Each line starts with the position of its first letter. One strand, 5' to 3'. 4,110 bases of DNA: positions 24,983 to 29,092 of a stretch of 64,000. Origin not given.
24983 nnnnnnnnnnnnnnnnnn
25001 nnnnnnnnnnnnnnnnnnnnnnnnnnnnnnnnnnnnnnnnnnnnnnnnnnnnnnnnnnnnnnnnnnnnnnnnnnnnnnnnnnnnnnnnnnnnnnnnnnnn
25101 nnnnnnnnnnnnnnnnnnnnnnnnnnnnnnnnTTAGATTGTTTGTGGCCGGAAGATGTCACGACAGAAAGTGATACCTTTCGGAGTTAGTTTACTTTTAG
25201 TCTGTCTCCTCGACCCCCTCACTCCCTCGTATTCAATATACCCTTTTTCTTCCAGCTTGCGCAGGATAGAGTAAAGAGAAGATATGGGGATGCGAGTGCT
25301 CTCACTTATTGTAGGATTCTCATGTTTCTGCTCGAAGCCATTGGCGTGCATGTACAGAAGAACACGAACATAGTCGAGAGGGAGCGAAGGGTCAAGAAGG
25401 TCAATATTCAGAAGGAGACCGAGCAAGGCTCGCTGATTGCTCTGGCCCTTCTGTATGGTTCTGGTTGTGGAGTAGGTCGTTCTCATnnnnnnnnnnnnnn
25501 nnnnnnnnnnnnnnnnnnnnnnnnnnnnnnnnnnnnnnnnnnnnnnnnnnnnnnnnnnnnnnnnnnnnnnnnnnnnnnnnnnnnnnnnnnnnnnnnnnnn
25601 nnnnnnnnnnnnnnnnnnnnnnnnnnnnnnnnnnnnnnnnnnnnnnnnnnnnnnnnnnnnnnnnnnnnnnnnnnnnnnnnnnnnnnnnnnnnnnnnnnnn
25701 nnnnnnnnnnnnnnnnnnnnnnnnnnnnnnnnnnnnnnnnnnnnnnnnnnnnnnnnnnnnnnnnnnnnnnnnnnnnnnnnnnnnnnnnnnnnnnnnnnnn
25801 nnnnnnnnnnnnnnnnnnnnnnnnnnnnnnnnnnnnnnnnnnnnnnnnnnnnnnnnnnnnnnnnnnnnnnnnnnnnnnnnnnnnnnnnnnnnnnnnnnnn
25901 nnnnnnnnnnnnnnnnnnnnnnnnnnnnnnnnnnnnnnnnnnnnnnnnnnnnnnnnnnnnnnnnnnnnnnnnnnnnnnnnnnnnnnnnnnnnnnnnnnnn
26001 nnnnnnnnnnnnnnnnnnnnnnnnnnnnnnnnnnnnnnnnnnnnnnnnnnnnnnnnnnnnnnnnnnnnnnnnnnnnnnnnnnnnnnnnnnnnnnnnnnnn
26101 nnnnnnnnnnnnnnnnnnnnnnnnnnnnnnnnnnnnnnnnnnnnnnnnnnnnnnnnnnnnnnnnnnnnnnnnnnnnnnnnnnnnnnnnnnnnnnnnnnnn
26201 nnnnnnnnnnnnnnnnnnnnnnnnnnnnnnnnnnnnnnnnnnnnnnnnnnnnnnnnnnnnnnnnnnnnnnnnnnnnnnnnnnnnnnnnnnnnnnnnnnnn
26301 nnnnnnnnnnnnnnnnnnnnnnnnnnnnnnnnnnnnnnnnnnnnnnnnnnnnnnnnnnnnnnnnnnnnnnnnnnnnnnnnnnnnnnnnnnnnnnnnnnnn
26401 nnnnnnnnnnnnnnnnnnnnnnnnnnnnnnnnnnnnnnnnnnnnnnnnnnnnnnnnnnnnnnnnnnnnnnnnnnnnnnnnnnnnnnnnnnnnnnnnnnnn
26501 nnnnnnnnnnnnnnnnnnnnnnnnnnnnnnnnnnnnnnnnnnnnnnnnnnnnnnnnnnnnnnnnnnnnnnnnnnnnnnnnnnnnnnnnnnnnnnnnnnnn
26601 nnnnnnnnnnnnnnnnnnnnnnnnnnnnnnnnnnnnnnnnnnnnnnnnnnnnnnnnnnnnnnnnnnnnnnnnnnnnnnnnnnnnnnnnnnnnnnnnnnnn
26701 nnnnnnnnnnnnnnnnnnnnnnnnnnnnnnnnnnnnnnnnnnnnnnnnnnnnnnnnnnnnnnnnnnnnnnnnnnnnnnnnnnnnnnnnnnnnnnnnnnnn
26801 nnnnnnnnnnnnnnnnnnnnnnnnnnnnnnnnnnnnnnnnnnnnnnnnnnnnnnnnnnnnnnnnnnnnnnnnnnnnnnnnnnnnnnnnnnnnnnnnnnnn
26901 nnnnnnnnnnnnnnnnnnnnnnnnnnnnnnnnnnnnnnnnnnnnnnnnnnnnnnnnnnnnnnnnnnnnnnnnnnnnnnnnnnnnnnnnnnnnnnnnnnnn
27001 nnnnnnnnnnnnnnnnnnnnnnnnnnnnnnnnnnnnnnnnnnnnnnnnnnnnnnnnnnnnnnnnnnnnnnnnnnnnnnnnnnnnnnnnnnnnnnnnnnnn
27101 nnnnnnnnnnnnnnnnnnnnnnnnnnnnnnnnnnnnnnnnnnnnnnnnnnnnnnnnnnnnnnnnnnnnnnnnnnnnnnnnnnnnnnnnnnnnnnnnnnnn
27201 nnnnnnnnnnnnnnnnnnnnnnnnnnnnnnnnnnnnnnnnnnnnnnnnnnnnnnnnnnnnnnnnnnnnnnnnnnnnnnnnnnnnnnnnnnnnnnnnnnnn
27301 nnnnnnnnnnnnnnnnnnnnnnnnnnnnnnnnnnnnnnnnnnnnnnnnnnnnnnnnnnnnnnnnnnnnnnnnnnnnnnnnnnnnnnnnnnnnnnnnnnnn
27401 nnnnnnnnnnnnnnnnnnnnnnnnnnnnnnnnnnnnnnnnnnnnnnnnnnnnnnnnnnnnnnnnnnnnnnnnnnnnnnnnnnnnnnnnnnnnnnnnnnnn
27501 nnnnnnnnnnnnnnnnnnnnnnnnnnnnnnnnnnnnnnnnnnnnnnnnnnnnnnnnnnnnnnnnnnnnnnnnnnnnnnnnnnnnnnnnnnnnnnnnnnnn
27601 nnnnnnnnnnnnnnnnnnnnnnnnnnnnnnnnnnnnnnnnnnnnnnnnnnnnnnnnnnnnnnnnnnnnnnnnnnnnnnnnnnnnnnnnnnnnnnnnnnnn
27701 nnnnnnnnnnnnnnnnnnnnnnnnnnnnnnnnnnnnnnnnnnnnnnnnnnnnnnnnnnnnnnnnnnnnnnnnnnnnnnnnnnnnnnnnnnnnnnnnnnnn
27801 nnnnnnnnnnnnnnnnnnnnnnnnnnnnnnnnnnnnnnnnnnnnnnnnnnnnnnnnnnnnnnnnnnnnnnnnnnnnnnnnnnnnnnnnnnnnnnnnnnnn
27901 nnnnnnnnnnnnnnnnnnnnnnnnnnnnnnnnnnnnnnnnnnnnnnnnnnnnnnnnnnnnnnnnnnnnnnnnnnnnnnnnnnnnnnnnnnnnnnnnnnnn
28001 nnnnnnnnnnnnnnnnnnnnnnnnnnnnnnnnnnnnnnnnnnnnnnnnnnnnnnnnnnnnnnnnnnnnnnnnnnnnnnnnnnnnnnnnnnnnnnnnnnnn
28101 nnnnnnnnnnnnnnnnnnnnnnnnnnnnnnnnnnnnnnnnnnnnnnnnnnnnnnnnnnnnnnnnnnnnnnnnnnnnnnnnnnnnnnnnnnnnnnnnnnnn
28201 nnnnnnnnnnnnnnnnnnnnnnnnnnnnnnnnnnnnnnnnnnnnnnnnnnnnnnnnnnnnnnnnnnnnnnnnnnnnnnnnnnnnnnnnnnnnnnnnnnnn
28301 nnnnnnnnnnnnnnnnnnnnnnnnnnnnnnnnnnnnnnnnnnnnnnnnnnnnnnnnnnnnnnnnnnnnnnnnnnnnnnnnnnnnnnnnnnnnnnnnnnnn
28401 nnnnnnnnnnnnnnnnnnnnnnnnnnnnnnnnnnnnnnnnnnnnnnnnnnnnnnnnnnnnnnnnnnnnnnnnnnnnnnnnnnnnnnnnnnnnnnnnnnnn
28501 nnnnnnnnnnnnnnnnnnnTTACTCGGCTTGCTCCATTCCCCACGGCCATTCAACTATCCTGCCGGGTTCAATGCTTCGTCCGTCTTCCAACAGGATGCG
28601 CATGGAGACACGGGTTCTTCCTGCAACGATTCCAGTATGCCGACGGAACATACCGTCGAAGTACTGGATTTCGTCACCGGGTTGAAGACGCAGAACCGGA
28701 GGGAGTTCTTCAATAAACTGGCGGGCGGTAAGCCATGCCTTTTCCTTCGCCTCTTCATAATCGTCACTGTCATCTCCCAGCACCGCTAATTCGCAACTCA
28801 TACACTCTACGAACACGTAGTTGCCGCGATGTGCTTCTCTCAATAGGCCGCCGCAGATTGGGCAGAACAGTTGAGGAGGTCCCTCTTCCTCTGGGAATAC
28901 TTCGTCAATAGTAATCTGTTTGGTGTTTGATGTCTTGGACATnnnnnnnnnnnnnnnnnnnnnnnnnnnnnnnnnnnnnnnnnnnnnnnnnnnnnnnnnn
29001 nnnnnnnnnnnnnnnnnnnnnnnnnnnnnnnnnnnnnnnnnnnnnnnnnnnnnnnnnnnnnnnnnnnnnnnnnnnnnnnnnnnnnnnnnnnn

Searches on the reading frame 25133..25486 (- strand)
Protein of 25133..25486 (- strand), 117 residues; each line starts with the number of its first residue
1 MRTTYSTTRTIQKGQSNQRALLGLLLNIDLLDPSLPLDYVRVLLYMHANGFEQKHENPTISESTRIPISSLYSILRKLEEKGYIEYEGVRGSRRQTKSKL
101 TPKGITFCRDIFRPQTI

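Call 41: search_protein_families(library=pfam, proteins=[window:25133-25486:-], max_evalue=0.1)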
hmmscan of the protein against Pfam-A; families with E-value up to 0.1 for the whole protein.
window:25133-25486:- (117 aa): 13 families
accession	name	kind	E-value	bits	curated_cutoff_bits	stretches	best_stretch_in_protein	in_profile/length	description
PF13601.12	HTH_34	-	4.6e-06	27.1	27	1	57-105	17-66/80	Winged helix DNA-binding domain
PF01978.25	TrmB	-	2.8e-05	24.3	25.6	1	59-88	27-56/68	Sugar-specific transcriptional regulator TrmB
PF13463.12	HTH_27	-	0.00016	22.4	22.2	1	62-104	26-68/68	Winged helix DNA-binding domain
PF03551.20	PadR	-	0.00028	21.3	27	1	63-104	26-69/75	Transcriptional regulator PadR-like family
PF02082.26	Rrf2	-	0.00071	20.2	30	1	40-86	9-55/132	Iron-dependent Transcriptional regulator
PF09339.16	HTH_IclR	-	0.0015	18.7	22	1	58-87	22-51/52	IclR helix-turn-helix domain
PF12802.13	MarR_2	-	0.0025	18.4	27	1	60-95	26-61/61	MarR family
PF13412.12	HTH_24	-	0.0042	17.1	21.9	1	60-85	23-48/48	Winged helix-turn-helix DNA-binding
PF01325.25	Fe_dep_repress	-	0.016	15.9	26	1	55-91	23-59/60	Iron dependent repressor, N-terminal DNA binding domain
PF13730.12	HTH_36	-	0.018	15.3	25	1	57-84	28-55/55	Helix-turn-helix domain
PF14394.12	DUF4423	-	0.036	14.3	30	1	46-105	30-87/165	Domain of unknown function (DUF4423)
PF24409.1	wHTH-PRTase_assc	-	0.088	13.3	27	0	53-88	9-45/83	wHTH-PRTase associated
PF22665.2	DUF6293_C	-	0.091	13.7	27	0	62-93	54-85/101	DUF6293 C-terminal winged helix domain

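Call 42: find_related_loci(query=window:25133-25486:-, collection=viral_contigs, flank=3000)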
Query window:25133-25486:- (117 aa) in viral_contigs; peptide patterns used: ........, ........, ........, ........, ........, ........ (x = any residue, [..] = any of these).
69 stretches matched a pattern; 31 encode a relative of the query (tblastn E <= 1e-3); 31 distinct loci.
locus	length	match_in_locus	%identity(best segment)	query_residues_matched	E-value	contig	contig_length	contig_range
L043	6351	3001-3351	100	1-117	2e-76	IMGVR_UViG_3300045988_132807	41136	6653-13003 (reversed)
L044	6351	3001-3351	97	1-117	1e-75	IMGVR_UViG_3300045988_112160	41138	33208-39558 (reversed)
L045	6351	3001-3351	97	1-117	1e-75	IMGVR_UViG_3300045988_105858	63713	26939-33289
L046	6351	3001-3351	97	1-117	2e-74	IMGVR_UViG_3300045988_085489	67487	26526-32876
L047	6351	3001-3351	97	1-117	1e-74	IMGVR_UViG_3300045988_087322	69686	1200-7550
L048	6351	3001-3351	97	1-117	1e-74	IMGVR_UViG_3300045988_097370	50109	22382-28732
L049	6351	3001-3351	97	1-117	1e-74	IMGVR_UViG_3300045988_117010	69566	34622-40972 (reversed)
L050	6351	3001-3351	96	1-117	4e-74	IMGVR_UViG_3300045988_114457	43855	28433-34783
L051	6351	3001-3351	96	1-117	4e-74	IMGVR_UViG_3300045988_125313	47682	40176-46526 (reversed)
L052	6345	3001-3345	94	3-117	7e-63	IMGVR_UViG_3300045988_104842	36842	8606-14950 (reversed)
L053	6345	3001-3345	94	3-117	7e-63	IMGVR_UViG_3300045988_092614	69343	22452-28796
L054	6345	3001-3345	94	3-117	7e-63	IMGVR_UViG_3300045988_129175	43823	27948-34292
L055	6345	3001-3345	94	3-117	7e-63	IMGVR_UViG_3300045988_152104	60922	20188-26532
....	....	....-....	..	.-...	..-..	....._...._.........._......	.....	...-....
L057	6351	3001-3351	91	1-117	2e-61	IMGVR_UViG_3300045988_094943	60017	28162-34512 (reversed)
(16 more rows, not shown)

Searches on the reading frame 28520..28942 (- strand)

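Call 41: search_protein_families(library=pfam, proteins=[window:28520-28942:-], max_evalue=0.1)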
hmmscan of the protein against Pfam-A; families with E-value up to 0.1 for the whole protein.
window:28520-28942:- (140 aa): 3 families
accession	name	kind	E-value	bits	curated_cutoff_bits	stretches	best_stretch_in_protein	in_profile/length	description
PF14354.12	Lar_restr_allev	-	0.0005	20.7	28.6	1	27-70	6-51/58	Restriction alleviation protein Lar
PF02150.21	Zn_ribbon_RPB9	-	0.046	14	25.2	1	26-51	3-28/36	RNA polymerases M/15 Kd subunit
PF13453.11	Zn_ribbon_TFIIB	-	0.049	13.5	22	1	27-50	2-25/41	Transcription factor zinc-finger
